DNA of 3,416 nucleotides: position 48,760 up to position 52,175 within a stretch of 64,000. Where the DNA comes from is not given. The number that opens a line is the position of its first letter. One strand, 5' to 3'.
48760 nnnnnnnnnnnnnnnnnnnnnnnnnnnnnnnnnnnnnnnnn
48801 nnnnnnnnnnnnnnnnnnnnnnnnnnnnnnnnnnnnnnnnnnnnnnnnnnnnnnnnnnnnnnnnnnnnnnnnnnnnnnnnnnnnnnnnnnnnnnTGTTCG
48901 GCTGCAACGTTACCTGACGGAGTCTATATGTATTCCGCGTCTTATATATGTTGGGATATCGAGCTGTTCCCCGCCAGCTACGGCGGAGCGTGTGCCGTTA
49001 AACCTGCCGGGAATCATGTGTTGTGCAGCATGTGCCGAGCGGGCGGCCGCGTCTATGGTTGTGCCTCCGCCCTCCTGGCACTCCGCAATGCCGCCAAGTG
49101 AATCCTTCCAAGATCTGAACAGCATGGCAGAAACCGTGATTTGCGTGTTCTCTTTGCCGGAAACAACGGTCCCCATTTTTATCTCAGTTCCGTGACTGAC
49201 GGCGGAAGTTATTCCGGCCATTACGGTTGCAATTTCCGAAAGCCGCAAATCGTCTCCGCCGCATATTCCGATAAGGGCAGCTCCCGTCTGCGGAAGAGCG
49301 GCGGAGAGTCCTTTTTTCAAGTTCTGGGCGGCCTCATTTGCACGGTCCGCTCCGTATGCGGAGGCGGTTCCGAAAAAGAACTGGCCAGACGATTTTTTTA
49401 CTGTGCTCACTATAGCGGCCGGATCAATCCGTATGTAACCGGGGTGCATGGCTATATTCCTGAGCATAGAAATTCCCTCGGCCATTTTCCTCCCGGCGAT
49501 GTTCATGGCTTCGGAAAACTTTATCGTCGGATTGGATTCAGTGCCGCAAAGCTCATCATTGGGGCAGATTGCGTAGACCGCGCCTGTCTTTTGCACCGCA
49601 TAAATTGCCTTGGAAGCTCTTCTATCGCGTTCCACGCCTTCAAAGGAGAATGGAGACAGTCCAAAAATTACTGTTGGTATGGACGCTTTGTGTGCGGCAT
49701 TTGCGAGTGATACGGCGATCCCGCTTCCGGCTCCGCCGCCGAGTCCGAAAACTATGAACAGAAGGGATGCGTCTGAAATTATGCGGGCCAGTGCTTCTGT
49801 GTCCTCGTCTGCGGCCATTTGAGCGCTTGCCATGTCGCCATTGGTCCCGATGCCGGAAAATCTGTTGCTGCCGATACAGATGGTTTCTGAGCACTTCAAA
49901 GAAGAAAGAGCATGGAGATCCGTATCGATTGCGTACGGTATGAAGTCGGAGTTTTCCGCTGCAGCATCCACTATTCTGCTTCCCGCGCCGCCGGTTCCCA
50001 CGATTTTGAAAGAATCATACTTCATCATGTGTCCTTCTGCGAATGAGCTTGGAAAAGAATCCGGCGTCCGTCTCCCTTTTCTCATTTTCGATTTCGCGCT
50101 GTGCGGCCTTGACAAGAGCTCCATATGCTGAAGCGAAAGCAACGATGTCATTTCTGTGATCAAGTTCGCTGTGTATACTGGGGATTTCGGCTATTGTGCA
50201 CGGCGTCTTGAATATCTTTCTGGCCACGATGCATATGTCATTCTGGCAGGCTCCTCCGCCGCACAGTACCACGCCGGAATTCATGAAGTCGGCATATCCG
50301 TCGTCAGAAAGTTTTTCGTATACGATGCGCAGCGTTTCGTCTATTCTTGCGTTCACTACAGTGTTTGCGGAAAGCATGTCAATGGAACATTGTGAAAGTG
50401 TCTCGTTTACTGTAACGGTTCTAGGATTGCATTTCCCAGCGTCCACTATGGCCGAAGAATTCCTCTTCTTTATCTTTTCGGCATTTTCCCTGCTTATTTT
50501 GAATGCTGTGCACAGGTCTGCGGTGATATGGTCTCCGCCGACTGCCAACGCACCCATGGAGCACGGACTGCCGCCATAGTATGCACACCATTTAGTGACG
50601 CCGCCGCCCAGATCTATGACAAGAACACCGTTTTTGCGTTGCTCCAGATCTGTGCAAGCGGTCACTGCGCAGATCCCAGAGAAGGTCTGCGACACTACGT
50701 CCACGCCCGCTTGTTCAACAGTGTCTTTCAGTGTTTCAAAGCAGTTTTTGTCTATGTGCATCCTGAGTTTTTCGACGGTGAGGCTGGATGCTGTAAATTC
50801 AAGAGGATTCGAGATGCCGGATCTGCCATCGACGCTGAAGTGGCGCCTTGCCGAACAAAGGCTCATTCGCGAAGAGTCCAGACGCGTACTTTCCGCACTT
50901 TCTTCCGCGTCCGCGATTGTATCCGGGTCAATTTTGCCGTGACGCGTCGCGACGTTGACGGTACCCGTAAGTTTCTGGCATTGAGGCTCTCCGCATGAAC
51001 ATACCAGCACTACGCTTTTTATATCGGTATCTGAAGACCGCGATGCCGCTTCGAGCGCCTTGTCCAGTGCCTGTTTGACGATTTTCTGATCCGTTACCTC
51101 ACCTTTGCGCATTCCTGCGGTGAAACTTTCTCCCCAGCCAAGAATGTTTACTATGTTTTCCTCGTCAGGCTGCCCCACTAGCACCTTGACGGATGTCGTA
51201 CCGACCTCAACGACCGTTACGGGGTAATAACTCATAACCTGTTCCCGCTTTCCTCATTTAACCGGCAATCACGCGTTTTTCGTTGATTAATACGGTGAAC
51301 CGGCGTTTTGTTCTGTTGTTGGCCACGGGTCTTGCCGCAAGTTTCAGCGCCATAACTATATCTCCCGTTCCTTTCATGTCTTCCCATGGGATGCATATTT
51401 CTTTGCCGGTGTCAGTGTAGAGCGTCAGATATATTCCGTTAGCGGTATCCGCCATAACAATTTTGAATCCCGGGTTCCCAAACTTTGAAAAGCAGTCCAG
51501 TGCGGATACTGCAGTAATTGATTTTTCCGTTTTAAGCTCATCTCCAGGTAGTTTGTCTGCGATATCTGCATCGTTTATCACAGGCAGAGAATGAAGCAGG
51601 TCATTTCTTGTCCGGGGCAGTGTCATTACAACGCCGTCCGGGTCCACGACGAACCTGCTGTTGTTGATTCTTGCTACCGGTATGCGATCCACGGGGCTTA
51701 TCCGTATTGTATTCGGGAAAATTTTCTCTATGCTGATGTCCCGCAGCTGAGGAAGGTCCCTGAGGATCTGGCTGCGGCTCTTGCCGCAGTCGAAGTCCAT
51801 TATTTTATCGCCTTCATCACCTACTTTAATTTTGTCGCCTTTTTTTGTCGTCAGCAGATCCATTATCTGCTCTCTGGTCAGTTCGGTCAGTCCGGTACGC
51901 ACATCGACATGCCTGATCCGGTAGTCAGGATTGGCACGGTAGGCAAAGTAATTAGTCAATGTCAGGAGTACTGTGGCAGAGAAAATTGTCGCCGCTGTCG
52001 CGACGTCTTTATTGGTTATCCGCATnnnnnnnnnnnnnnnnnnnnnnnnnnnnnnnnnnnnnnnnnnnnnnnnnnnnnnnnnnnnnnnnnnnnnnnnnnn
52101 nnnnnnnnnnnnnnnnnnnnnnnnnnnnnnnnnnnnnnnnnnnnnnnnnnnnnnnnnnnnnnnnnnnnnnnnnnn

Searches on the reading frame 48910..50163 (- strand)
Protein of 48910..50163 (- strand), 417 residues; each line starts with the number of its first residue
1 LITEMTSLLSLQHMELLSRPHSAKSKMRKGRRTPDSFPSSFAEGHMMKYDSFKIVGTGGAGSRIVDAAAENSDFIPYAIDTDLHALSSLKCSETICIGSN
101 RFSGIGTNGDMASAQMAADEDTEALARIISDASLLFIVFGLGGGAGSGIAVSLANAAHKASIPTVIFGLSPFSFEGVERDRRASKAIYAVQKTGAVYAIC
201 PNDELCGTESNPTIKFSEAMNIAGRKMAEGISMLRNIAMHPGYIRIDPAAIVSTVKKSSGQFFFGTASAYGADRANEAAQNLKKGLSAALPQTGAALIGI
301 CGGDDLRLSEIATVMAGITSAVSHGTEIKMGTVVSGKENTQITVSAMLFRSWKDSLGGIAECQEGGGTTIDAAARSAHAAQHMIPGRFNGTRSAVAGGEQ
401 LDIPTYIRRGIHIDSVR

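Call 23: search_protein_families(library=pfam, proteins=[window:48910-50163:-], max_evalue=0.0001)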
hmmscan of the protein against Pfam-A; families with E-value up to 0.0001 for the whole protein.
window:48910-50163:- (417 aa): 2 families
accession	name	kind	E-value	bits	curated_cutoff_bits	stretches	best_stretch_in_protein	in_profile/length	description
PF00091.31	Tubulin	-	2.3e-22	80.6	33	1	53-206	3-186/190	Tubulin/FtsZ family, GTPase domain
PF12327.13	FtsZ_C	-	1.9e-08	34.9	27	1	261-346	2-89/95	FtsZ family, C-terminal domain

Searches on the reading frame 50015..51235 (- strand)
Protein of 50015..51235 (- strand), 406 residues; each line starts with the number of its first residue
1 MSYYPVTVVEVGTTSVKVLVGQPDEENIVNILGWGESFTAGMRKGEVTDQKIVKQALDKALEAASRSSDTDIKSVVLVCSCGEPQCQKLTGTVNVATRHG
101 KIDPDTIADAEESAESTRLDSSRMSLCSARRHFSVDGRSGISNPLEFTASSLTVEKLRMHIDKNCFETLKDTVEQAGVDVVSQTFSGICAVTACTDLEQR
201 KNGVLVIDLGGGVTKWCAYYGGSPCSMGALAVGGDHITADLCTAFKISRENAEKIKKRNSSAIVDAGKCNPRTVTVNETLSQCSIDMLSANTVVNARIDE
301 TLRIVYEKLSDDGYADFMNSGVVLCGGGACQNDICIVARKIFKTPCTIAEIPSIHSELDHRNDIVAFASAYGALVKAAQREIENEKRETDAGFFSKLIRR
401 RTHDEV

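Call 24: search_protein_families(library=pfam, proteins=[window:50015-51235:-], max_evalue=0.0001)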
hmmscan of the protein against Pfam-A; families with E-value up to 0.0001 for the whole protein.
window:50015-51235:- (406 aa): 3 families
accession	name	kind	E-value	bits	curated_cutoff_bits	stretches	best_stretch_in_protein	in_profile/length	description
PF14450.12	FtsA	-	3e-16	60.4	31.8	1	206-371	2-126/127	Cell division protein FtsA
PF06723.19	MreB_Mbl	-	5.8e-10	39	27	1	169-352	112-307/327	MreB/Mbl protein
PF02491.25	SHS2_FTSA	-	3.6e-09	37.3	25.4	1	83-155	3-74/79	SHS2 domain inserted in FTSA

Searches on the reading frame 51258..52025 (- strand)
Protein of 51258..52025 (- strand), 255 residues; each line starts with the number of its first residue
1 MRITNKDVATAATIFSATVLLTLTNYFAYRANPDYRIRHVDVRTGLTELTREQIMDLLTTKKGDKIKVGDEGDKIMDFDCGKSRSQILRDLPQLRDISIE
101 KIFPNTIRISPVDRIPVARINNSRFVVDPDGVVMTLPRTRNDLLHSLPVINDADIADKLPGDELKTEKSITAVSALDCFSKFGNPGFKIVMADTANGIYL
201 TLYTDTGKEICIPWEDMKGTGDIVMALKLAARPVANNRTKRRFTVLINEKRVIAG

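Call 24: search_protein_families(library=pfam, proteins=[window:51258-52025:-], max_evalue=0.0001)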
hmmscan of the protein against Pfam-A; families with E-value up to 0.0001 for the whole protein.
window:51258-52025:- (255 aa): 1 family
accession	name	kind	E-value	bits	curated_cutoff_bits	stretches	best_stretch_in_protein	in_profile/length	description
PF08478.15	POTRA_1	-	4.6e-06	27.3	23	0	36-109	2-64/69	POTRA domain, FtsQ-type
